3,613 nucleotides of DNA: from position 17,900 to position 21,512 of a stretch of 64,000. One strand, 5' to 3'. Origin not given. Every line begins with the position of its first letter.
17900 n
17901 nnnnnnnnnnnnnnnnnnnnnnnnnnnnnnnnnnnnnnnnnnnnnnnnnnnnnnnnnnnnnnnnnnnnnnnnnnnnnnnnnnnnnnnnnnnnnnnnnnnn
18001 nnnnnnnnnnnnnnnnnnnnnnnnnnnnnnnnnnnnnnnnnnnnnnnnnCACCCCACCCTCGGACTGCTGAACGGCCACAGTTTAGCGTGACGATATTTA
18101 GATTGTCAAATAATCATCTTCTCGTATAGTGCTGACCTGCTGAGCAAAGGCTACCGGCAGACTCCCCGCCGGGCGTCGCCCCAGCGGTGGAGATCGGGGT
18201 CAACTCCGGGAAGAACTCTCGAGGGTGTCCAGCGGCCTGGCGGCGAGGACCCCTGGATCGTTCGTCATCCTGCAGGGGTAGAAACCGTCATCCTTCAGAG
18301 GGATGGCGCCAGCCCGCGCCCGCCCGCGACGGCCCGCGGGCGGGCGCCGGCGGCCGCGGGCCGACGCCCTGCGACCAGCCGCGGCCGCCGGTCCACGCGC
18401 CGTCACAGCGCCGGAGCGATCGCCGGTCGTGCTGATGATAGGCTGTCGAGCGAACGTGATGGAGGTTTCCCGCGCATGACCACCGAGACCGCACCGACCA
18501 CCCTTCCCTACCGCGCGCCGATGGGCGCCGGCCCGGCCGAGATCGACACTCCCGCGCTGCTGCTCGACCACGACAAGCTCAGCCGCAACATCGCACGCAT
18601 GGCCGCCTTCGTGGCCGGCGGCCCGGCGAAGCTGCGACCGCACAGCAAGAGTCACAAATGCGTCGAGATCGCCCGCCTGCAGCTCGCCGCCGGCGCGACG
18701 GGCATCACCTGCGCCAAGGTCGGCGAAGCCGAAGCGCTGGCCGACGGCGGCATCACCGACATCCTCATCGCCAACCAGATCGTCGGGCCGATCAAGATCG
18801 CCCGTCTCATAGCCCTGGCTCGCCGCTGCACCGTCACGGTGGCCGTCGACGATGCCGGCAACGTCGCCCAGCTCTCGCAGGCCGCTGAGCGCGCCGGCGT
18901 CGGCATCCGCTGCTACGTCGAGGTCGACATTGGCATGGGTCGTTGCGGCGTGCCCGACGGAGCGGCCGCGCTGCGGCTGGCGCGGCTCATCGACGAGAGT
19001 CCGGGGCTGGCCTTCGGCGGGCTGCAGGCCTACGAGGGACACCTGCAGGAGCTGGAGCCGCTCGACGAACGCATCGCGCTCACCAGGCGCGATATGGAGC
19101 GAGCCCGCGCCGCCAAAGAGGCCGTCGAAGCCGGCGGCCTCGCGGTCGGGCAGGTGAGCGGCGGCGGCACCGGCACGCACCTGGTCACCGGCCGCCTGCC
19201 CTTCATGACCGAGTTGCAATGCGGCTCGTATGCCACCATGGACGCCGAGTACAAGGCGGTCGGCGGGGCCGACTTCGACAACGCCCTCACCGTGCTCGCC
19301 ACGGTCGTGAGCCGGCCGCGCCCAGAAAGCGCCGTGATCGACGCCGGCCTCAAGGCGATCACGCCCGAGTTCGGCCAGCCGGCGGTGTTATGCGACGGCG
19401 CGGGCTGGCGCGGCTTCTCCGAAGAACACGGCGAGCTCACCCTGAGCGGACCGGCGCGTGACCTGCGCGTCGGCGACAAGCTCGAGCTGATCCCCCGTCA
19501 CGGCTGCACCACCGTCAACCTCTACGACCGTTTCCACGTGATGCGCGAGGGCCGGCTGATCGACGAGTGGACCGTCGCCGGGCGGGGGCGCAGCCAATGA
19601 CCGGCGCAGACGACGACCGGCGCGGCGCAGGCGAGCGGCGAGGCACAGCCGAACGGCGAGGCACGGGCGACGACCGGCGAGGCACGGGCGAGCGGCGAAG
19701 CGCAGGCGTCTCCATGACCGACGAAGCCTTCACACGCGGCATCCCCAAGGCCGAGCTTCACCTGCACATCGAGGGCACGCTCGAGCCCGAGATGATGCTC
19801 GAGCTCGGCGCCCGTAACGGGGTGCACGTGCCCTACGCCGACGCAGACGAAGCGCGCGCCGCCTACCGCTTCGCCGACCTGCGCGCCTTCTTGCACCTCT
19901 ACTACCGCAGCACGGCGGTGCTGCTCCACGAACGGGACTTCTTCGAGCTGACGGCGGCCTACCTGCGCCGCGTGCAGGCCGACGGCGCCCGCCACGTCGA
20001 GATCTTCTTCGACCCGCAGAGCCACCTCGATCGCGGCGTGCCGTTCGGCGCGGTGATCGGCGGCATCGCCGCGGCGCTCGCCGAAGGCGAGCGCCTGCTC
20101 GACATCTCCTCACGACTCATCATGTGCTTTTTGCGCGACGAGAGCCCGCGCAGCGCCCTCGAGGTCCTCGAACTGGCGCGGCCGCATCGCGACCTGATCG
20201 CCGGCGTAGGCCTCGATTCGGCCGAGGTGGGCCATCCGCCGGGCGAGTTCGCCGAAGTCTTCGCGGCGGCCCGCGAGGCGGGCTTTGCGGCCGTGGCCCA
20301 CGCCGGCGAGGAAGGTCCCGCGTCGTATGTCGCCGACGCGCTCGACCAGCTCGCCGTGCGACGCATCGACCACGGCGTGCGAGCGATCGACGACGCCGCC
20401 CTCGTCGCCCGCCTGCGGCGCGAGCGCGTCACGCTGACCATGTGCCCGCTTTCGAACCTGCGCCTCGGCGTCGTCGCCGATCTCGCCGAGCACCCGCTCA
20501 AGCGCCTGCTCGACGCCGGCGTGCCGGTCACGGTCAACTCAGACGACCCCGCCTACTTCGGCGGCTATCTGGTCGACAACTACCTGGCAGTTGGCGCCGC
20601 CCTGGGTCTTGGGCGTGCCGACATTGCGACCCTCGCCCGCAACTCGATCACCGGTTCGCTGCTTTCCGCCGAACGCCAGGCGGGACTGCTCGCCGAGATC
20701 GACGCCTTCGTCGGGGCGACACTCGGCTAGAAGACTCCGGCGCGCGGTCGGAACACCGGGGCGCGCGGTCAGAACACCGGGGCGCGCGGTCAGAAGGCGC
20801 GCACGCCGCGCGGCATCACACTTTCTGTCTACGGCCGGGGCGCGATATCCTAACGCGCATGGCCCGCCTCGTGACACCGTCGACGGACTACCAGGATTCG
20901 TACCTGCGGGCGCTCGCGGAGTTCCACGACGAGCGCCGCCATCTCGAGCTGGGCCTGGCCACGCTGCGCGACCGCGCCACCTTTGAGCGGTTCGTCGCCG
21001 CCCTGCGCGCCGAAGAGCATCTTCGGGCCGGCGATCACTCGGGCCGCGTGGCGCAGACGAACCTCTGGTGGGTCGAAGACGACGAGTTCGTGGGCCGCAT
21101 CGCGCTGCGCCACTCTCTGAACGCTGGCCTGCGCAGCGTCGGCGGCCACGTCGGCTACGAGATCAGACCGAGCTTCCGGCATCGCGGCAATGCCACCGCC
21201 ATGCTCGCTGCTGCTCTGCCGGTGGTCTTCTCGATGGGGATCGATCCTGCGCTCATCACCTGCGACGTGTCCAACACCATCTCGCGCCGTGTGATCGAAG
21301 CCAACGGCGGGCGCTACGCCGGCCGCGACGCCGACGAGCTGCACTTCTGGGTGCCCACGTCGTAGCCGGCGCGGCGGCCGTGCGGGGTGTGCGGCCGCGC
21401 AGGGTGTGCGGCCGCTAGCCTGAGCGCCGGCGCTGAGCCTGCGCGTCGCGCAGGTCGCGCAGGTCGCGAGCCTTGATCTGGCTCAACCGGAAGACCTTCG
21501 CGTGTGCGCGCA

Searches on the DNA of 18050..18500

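Call 80: search_rna_families(source=window, start=18050, end=18500, threshold=evalue, max_evalue=1)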
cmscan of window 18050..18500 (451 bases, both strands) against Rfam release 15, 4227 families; matches with E-value up to 1: 1.
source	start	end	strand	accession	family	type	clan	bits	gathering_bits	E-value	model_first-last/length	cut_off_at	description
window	18376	18434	-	RF03930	mir-1909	Gene; miRNA;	-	20.7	80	0.092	1-72/72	no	mir-1909 microRNA precursor family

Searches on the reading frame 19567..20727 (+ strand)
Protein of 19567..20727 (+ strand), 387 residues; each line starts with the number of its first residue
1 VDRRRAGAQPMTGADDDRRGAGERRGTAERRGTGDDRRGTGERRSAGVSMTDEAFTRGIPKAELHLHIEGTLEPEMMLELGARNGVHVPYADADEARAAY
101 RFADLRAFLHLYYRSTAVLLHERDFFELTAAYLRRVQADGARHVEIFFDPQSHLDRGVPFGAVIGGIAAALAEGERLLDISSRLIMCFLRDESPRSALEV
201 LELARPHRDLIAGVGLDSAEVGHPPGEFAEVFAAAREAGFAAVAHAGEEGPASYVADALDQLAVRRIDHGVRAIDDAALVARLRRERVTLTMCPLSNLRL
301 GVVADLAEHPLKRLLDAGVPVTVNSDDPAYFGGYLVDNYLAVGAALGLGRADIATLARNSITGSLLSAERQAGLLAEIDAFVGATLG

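Call 42: search_protein_families(library=pfam, proteins=[window:19567-20727:+], max_evalue=0.001)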
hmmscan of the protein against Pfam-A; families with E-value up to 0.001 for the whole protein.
window:19567-20727:+ (387 aa): 3 families
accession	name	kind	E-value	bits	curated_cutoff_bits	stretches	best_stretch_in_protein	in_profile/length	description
PF00962.28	A_deaminase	-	3.1e-95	319.5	27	1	60-380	1-329/330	Adenosine deaminase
PF19326.5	AMP_deaminase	-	3.7e-07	29.3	27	1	243-371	455-582/630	AMP deaminase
PF07969.17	Amidohydro_3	-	5e-07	30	29.7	1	219-329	246-375/472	Amidohydrolase family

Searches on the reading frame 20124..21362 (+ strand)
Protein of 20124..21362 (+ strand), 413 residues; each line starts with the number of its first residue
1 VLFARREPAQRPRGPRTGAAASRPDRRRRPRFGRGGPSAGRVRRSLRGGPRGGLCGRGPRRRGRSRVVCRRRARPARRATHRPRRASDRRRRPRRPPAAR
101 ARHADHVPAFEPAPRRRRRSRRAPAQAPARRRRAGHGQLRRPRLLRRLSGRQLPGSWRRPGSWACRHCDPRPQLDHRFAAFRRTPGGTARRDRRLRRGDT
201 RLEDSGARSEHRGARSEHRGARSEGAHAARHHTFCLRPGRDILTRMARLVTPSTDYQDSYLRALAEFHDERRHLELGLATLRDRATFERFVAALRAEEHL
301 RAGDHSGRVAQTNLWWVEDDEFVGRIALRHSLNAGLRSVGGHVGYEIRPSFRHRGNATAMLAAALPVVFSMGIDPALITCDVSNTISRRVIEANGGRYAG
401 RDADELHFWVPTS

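Call 42: search_protein_families(library=pfam, proteins=[window:20124-21362:+], max_evalue=0.001)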
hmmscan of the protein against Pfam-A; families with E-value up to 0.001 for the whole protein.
window:20124-21362:+ (413 aa): 2 families
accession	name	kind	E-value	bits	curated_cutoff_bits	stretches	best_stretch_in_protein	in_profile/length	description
PF13302.13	Acetyltransf_3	-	5.5e-09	37.3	25.4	1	307-396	53-137/138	Acetyltransferase (GNAT) domain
PF00583.31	Acetyltransf_1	-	2.7e-06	28.1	20.7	1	307-393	29-113/116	Acetyltransferase (GNAT) family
